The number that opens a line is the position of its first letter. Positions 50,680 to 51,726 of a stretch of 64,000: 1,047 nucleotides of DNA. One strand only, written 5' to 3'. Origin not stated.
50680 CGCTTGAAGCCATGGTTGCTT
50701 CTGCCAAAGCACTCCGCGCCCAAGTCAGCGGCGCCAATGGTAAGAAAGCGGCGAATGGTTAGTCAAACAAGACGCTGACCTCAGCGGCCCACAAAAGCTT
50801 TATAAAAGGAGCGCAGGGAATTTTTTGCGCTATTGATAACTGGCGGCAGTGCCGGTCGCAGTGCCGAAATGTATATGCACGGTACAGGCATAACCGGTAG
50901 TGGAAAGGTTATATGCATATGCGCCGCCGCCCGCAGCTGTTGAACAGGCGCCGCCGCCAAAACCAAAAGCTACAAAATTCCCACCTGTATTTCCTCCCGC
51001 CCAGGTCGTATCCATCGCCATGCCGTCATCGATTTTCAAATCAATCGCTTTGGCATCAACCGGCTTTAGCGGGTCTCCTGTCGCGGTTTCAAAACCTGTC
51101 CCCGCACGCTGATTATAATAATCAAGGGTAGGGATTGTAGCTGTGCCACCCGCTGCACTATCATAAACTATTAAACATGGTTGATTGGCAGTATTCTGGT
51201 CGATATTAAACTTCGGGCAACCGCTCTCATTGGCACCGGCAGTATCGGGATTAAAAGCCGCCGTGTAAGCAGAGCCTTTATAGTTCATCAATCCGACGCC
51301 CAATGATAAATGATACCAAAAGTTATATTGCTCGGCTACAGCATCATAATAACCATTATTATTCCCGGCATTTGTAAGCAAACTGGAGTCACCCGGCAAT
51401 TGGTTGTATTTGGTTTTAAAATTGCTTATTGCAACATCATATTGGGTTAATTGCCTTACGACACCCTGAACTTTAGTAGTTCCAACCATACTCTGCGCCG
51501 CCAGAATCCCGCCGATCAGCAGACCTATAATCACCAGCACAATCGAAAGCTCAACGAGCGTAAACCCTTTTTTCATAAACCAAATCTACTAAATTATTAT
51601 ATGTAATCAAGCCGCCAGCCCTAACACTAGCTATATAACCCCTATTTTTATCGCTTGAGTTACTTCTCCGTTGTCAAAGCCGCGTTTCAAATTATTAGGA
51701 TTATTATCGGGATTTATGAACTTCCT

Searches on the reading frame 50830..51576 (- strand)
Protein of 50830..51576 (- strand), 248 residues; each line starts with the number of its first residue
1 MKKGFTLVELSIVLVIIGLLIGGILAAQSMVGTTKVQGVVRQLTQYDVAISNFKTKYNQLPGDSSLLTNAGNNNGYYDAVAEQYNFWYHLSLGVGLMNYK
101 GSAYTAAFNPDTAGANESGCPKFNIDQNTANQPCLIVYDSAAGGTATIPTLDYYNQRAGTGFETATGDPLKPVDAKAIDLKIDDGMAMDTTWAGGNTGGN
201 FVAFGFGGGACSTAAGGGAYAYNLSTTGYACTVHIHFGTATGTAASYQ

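Call 21: search_protein_families(library=pfam, max_evalue=0.01, proteins=[window:50830-51576:-])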
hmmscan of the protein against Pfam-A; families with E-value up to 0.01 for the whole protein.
window:50830-51576:- (248 aa): 1 family
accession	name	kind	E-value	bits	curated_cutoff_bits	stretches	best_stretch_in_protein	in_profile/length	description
PF07963.17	N_methyl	-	7.1e-06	25.8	21.2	1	2-25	4-27/27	Prokaryotic N-terminal methylation motif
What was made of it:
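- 50830..51576 (-): Pseudopilin (N-terminal methylation motif). This is the ancestral downstream neighbour of tldD. Pfam N_methyl (call 21).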
